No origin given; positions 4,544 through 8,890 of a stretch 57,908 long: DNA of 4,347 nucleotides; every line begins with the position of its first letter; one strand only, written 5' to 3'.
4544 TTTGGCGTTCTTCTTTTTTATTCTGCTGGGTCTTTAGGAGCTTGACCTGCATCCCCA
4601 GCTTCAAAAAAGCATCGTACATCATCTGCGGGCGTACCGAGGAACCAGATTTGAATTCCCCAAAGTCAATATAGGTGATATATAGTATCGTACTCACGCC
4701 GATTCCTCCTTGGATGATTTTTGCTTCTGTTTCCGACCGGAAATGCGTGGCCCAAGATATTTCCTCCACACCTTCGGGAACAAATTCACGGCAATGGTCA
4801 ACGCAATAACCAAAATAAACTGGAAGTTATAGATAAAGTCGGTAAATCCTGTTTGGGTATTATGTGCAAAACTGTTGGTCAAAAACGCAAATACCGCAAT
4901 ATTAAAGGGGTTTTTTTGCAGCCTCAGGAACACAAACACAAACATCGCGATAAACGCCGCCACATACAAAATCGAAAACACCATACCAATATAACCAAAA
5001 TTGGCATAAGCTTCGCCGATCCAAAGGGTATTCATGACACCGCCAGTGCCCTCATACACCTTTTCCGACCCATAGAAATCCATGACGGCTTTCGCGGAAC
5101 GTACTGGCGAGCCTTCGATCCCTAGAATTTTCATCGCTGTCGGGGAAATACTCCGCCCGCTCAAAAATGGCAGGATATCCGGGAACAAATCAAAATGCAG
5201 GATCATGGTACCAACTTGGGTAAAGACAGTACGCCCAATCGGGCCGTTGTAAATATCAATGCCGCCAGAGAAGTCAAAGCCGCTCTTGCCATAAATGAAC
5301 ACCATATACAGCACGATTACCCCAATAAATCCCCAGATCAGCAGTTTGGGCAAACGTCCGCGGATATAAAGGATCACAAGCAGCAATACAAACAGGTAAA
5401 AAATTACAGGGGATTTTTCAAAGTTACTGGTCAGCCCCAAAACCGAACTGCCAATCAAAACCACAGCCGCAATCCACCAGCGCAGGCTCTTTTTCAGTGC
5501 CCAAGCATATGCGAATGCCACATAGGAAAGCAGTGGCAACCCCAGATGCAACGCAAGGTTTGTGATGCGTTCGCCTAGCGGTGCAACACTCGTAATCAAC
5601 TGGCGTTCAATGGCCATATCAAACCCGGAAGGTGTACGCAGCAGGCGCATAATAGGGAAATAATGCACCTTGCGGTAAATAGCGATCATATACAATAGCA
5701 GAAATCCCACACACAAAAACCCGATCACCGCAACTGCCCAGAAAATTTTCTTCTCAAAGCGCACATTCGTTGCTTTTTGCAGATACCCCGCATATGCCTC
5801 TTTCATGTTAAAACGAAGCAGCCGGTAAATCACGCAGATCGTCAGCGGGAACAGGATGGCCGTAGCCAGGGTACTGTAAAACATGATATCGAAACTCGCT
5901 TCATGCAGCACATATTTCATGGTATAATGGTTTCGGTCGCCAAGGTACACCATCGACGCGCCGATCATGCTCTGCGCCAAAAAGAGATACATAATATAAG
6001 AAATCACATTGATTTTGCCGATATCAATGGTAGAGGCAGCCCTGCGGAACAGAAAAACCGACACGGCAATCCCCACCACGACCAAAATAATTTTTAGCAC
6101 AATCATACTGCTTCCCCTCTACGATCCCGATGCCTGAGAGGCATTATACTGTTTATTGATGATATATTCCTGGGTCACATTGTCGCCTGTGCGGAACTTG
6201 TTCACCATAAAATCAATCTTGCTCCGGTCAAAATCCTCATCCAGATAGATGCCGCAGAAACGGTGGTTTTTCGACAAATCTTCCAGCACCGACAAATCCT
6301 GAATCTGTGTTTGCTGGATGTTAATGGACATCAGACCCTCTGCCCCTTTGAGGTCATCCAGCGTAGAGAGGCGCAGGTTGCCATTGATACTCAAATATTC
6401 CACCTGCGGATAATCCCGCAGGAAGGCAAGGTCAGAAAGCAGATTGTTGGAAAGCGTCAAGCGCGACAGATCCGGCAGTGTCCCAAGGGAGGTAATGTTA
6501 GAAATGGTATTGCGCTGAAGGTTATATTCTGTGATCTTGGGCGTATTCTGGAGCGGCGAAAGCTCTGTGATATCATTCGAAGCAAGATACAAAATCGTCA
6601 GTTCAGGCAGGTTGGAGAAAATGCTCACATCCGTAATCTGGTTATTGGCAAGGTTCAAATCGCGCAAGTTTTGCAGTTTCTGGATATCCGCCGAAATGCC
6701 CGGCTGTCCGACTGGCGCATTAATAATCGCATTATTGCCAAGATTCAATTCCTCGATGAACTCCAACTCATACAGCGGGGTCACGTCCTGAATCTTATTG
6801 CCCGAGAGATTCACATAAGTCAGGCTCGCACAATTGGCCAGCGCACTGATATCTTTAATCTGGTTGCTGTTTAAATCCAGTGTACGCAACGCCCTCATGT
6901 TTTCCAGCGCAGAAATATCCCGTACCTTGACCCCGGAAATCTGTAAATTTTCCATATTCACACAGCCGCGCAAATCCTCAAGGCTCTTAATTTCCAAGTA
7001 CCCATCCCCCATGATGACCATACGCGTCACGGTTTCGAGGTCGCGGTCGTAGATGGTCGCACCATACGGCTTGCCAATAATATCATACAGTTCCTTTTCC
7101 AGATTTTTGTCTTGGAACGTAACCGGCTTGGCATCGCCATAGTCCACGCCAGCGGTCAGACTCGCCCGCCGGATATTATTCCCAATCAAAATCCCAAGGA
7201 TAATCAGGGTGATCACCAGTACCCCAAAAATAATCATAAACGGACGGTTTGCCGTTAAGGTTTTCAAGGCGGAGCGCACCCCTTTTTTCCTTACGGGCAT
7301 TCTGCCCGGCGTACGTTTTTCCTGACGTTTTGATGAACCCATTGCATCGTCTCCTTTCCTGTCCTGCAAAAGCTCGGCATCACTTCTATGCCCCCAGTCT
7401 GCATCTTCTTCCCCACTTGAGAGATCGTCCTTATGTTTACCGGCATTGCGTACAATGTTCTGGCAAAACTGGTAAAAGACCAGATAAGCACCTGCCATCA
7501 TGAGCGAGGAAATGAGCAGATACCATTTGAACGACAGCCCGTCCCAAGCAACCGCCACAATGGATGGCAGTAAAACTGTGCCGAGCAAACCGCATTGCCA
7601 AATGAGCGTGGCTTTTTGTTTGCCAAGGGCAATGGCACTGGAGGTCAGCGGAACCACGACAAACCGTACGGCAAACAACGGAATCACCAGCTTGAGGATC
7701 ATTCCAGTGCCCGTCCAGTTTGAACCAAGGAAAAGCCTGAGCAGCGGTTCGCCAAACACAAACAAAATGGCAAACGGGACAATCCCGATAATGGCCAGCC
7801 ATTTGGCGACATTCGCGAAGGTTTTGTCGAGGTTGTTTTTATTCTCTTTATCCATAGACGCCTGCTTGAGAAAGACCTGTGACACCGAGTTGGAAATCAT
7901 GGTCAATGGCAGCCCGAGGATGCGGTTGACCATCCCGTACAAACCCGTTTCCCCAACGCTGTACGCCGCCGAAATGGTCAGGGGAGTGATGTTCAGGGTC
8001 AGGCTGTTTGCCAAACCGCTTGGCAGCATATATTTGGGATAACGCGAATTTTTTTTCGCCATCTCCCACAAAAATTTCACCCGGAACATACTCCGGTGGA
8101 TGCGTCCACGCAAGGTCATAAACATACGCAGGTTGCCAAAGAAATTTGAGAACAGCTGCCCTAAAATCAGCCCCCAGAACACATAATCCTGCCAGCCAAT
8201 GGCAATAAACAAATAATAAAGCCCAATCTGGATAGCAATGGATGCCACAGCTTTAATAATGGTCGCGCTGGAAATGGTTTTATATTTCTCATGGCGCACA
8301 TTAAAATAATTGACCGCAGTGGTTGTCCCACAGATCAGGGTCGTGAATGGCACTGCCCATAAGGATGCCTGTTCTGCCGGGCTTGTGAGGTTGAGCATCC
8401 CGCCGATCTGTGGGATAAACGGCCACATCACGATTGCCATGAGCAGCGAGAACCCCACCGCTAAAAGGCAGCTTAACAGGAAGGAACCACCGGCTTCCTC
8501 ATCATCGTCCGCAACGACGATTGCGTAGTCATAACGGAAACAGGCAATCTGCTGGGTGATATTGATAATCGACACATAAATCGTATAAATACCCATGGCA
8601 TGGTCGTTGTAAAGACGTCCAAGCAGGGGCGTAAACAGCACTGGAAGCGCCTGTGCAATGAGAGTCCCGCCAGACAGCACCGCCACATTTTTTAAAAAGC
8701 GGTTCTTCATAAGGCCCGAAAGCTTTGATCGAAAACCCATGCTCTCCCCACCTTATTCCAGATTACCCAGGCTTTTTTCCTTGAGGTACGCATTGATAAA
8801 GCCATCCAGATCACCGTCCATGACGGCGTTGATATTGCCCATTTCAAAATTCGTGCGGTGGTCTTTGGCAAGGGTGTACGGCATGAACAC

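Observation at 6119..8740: Wzx flippase fused in frame to a TM-anchored internalin-like LRR ectodomain, with a strong internal SD+ATG at the junction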

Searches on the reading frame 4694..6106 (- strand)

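Call 9: search_protein_families(library=pfam, proteins=[window:4694-6106:-], max_evalue=0.001)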
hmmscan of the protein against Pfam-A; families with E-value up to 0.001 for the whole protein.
window:4694-6106:- (470 aa): 0 families

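Call 39: search_protein_families(library=ncbifam, proteins=[window:4694-6106:-], max_evalue=0.01)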
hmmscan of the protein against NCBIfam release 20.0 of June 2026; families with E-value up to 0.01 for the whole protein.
window:4694-6106:- (470 aa): 1 family
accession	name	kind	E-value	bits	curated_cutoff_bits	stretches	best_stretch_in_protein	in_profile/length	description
TIGR04370.1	glyco_rpt_poly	subfamily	2.4e-07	30.1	40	1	73-435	37-394/396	oligosaccharide repeat unit polymerase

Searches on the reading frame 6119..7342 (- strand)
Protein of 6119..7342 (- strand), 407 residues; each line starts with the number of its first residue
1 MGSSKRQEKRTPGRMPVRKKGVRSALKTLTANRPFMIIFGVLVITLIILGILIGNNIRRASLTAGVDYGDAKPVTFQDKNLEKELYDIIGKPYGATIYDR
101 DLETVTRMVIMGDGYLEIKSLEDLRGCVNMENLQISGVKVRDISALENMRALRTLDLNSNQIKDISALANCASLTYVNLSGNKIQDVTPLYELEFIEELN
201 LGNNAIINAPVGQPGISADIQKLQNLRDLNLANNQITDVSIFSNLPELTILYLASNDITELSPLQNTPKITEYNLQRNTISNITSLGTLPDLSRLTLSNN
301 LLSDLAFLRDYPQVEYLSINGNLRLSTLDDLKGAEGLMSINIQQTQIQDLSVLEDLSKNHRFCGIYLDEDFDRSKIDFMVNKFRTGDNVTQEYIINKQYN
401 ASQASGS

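Call 31: find_homologous_proteins(query=window:6119-7342:-, max_evalue=1e-8)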
Query window:6119-7342:- (407 aa): 126 proteins with E <= 1e-8 among 8000 candidates; the best 120 are listed.
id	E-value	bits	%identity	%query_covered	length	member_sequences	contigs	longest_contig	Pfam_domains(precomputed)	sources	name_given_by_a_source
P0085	1.3e-89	319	58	68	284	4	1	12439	PF23598.2,PF12799.14,PF13855.13,PF23211.1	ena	-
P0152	1.4e-66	243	37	97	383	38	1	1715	PF24048.2,PF23598.2,PF13516.13,PF14580.13,PF00560.40,PF12799.14,PF13855.13,PF23211.1,PF23952.2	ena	-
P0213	8.6e-42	161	30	63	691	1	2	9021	PF23598.2,PF13516.13,PF14580.13,PF00404.25,PF00560.40,PF18962.8,PF12799.14,PF13860.13,PF13855.13,PF23211.1,PF23952.2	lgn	-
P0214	1.1e-35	141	31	63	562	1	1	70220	PF14580.13,PF00560.40,PF12799.14,PF13855.13,PF23211.1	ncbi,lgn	ncbi:MAG: leucine-rich repeat domain-containing protein [Cyanobacteria bacterium P01_G01_bin.54]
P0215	2.8e-35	140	31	69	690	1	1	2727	PF23598.2,PF14580.13,PF25019.1,PF12799.14,PF13855.13,PF23211.1,PF23952.2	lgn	-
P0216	4.0e-35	139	28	79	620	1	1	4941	PF23598.2,PF13516.13,PF18938.7,PF14580.13,PF00560.40,PF12799.14,PF13855.13,PF23211.1,PF23952.2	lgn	-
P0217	9.8e-34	135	29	49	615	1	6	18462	PF23598.2,PF14580.13,PF25019.1,PF12799.14,PF13855.13,PF23211.1,PF23952.2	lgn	-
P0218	1.6e-33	134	27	67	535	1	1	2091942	PF24048.2,PF23598.2,PF13516.13,PF14580.13,PF00560.40,PF12799.14,PF13855.13,PF23211.1,PF23952.2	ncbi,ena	-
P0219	1.1e-30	125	28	63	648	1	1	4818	PF14580.13,PF00560.40,PF12799.14,PF13855.13,PF23211.1,PF23952.2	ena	-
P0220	5.5e-30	123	30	54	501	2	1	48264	PF14580.13,PF12799.14,PF13855.13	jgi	-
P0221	1.9e-29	121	30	64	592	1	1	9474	PF23598.2,PF13516.13,PF14580.13,PF00560.40,PF12895.14,PF12799.14,PF13855.13,PF23952.2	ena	-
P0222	5.3e-29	119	27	66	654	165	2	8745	PF23598.2,PF13516.13,PF14580.13,PF25019.1,PF00560.40,PF12799.14,PF13855.13,PF23952.2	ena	-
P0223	1.1e-28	118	28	50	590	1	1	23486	PF23598.2,PF14580.13,PF25019.1,PF00560.40,PF12799.14,PF13855.13,PF23211.1,PF23952.2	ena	-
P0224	1.4e-28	118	29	64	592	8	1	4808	PF23598.2,PF13516.13,PF14580.13,PF00560.40,PF12895.14,PF12799.14,PF13855.13,PF23952.2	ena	-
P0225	3.5e-28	117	30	62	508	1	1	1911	PF23598.2,PF14580.13,PF00560.40,PF12799.14,PF13855.13,PF23211.1,PF23952.2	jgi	jgi:Leucine-rich repeat (LRR) protein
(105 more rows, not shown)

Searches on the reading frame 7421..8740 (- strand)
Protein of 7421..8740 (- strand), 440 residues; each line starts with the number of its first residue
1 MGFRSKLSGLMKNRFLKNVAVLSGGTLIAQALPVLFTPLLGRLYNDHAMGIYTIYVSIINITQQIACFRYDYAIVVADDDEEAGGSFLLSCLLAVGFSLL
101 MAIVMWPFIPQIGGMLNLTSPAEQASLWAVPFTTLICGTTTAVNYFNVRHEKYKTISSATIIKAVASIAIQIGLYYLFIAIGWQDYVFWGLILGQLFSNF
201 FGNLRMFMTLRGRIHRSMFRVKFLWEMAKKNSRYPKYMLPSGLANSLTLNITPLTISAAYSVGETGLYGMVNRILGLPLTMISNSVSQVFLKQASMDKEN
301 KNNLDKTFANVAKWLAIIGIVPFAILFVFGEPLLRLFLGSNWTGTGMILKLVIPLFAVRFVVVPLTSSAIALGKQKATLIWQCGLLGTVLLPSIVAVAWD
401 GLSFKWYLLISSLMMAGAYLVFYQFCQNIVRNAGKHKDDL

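Call 26: find_homologous_proteins(query=window:7421-8740:-, max_evalue=1e-10)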
Query window:7421-8740:- (440 aa): 51 proteins with E <= 1e-10 among 8000 candidates.
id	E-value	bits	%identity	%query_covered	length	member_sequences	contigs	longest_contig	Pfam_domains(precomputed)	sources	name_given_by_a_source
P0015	3.3e-152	525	59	97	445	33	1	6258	PF01943.23,PF01554.24,PF13440.12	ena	-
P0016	6.3e-151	521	59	98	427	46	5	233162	PF01943.23,PF01554.24,PF13440.12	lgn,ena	-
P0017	1.0e-148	514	58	98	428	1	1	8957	PF01943.23,PF01554.24,PF13440.12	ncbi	-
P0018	2.0e-148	513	57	98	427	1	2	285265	PF01943.23,PF13440.12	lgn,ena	-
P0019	3.2e-148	512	58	98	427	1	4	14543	PF01943.23,PF13440.12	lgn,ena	-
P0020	4.8e-148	512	58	98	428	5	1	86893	PF01943.23,PF01554.24,PF13440.12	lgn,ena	-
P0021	5.9e-148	511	57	98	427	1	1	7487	PF01943.23,PF01554.24,PF13440.12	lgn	-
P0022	1.6e-147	510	58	98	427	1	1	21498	PF01943.23,PF01554.24,PF13440.12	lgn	-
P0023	4.5e-147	508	57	98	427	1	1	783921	PF01943.23,PF13440.12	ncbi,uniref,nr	ncbi:lipopolysaccharide biosynthesis protein [Clostridium minihomine]|uniref:lipopolysaccharide bios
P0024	7.2e-147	508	57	98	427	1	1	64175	PF01943.23,PF13440.12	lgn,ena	-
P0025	9.3e-147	507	57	98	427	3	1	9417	PF01943.23,PF13440.12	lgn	-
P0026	3.6e-146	505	57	98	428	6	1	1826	PF01943.23,PF01554.24,PF13440.12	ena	-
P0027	9.8e-146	504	57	98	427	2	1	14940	PF01943.23,PF13440.12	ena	-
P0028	2.0e-145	503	57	98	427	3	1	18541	PF01943.23,PF13440.12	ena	-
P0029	8.3e-144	498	56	98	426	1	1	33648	PF01943.23,PF13440.12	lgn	-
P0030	2.0e-143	496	56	98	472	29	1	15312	PF01943.23,PF01554.24,PF13440.12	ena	-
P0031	3.1e-142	492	56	97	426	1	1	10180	PF01943.23,PF13440.12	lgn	-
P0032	5.1e-142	492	56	98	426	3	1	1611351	PF01943.23,PF13440.12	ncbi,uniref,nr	ncbi:lipopolysaccharide biosynthesis protein [Clostridium merdae]|uniref:lipopolysaccharide biosynth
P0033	6.7e-142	491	55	98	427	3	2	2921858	PF01943.23,PF13440.12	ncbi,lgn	-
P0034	2.8e-141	489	54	98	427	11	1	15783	PF01943.23,PF13440.12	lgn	-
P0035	5.5e-141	488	55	97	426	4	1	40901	PF01943.23,PF13440.12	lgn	-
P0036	2.1e-139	483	54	98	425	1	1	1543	PF01943.23,PF13440.12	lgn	-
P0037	2.5e-139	483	55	97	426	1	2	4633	PF01943.23,PF13440.12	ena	-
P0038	1.7e-138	480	54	97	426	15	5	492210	PF01943.23,PF13440.12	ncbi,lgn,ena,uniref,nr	ncbi:polysaccharide biosynthesis protein [Clostridium sp. MSTE9]|uniref:lipopolysaccharide biosynthe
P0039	3.5e-138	479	55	98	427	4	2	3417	PF01943.23,PF13440.12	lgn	-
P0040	6.8e-137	475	55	92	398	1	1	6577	PF01943.23,PF01554.24,PF13440.12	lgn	-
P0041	5.2e-134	465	55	91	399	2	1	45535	PF01943.23,PF01554.24,PF13440.12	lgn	-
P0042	4.3e-133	462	54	98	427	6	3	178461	PF01943.23,PF13440.12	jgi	-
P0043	1.9e-119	417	48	98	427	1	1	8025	PF01943.23,PF13440.12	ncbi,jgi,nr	ncbi:MAG: polysaccharide biosynthesis protein [Oscillospiraceae bacterium]|jgi:O-antigen/teichoic ac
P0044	4.9e-117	409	84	50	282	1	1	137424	PF13440.12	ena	-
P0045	1.5e-113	398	60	73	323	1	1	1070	PF01943.23,PF13440.12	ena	-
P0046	5.7e-104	366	53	79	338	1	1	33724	PF13440.12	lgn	-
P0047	1.5e-94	335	57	67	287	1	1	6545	PF01943.23,PF13440.12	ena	-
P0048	1.0e-83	300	63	54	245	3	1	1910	PF01943.23,PF13440.12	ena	-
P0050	1.7e-56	210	33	97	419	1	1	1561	PF01943.23,PF13440.12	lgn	-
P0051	1.7e-50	190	35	97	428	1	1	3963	PF01943.23,PF13440.12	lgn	-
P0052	4.3e-41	159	30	95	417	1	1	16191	PF01943.23,PF13440.12,PF03023.20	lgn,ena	-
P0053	1.4e-39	154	29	94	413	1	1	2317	PF01943.23,PF13440.12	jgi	jgi:O-antigen/teichoic acid export membrane protein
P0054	2.2e-36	144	28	84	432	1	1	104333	PF01943.23,PF13440.12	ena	-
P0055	6.4e-34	136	28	86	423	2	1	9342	PF13440.12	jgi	jgi:O-antigen/teichoic acid export membrane protein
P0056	2.3e-28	117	27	81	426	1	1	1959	PF01943.23,PF13440.12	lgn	-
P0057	4.8e-28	116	24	83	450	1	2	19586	PF13440.12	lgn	-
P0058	7.4e-28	116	28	85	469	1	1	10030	PF13440.12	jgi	jgi:O-antigen/teichoic acid export membrane protein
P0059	1.5e-26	111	27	84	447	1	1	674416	PF01943.23,PF13440.12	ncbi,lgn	ncbi:MAG: oligosaccharide flippase family protein [Ferruginibacter sp.]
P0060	4.6e-26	110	24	95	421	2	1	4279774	PF01943.23,PF13440.12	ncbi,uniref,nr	ncbi:lipopolysaccharide biosynthesis protein [Chromobacterium paludis]|uniref:Oligosaccharide flippa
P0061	2.6e-23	101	27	85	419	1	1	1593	PF01943.23,PF13440.12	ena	-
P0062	4.8e-23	100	25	85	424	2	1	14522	PF13440.12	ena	-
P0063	5.5e-16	77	27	66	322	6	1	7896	PF13440.12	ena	-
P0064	1.3e-15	75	21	82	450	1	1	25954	PF13440.12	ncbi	-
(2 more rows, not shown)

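Call 51: search_solved_structures(query=window:7421-8740:-, max_evalue=10)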
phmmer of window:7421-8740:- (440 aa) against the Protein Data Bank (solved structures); distinct sequences matched with E-value up to 10: 3.
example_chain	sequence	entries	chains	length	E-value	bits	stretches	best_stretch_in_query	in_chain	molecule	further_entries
1nas_A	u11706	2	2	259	0.31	13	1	60-159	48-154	SEPIAPTERIN REDUCTASE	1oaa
1sep_A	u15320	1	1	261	0.31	13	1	60-159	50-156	SEPIAPTERIN REDUCTASE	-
6q1f_J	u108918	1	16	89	0.54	12.2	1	246-309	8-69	Small capsomere-interacting protein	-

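Call 60: predict_structure(alignment_id=A3)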
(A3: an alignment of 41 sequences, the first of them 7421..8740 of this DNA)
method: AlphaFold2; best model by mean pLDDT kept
length: 440 residues; sequences in the alignment: 41
mean_pLDDT: 92.5   pTM: 0.90
mean pLDDT of the five models: 92.5, 90.9, 90.1, 90.0, 89.6
residues with pLDDT >= 90: 346; 70-90: 87; 50-70: 6; < 50: 1
segments of 3 or more residues with pLDDT < 50: none
pLDDT, mean of each block of 10 residues (from residue 1): 76 75 77 92 96 98 96 94 97 98 97 97 96 97 94 90 95 98 96 96 95 95 98 92 95 98 97 92 84 83 90 93 95 92 94 96 90 87 95 96 97 97 94 69
secondary structure, 60 per line:
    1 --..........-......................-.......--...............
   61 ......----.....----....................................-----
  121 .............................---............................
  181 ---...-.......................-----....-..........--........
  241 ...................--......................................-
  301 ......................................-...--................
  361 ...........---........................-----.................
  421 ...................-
elements in order: H3-12 H14-35 H37-43 H46-66 H71-75 H80-115 H121-149 H153-180 H188-210 H216-219 H221-230 H233-259 H262-299 H301-338 H345-371 H375-398 H404-439

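Call 62: fold_search(model_id=the predicted structure, library=pdb)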
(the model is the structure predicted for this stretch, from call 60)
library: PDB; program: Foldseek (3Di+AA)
matches with E <= 10: 323; with E <= 0.001: 47
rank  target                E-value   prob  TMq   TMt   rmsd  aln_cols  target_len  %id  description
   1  6fhz                  4.8e-08  1.00  0.72  0.72   4.6       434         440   14  Inward-facing conformation of a multidrug resistance MATE family transporter of the MOP superfamily. (released 2019-05-08)
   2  9g9p_A                2.2e-07  1.00  0.73  0.78   4.1       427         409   14  Lipid III flippase WzxE with NB10 and NB7 nanobodies in inward-facing conformation - crystal 2 (released 2025-01-22)
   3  9g9n_A                3.0e-07  1.00  0.67  0.71   5.6       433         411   13  Lipid III flippase WzxE with NB10 and NB7 nanobodies in inward-facing conformation - crystal 1 (released 2025-01-22)
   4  6hfb_B                1.5e-06  1.00  0.62  0.61   6.9       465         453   16  Outward-facing conformation of a multidrug resistance MATE family transporter of the MOP superfamily. (released 2019-06-12)
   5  3wbn_A                2.4e-06  1.00  0.60  0.59   7.2       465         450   15  Crystal structure of MATE in complex with MaL6 (released 2013-06-12)
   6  4mlb_C                3.2e-06  1.00  0.61  0.60   7.1       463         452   14  Reverse polarity of binding pocket suggests different function of a MOP superfamily transporter from Pyrococcus furios (released 2013-09-25)
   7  3vvs_A                3.9e-06  1.00  0.61  0.60   7.1       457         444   14  Crystal structure of MATE in complex with MaD3S (released 2013-04-03)
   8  6hfb_C                4.6e-06  1.00  0.60  0.59   6.9       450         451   14  Outward-facing conformation of a multidrug resistance MATE family transporter of the MOP superfamily. (released 2019-06-12)
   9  9g9m_A                6.0e-06  1.00  0.64  0.67   6.1       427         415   14  Lipid III flippase WzxE with NB10 and NB7 nanobodies in outward-facing conformation - crystal 1 (released 2025-01-22)
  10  4mlb_A                6.3e-06  1.00  0.57  0.56   7.7       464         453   16  Reverse polarity of binding pocket suggests different function of a MOP superfamily transporter from Pyrococcus furios (released 2013-09-25)
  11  9g95_A                6.5e-06  1.00  0.63  0.66   6.3       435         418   14  Lipid III flippase WzxE with NB10 nanobody in outward-facing conformation at 2.7552 A (released 2025-01-22)
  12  3vvo                  7.7e-06  1.00  0.59  0.59   7.4       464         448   15  Crystal structure of MATE in the bent conformation (released 2013-04-03)
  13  9g9o_A                1.3e-05  1.00  0.64  0.67   6.1       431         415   14  Lipid III flippase WzxE with NB10 and NB7 nanobodies in outward-facing conformation - crystal 2 (released 2025-01-22)
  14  3vvr_A                1.4e-05  1.00  0.60  0.60   7.4       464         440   13  Crystal structure of MATE in complex with MaD5 (released 2013-04-03)
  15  6hfb_D                1.7e-05  1.00  0.57  0.56   7.6       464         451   13  Outward-facing conformation of a multidrug resistance MATE family transporter of the MOP superfamily. (released 2019-06-12)
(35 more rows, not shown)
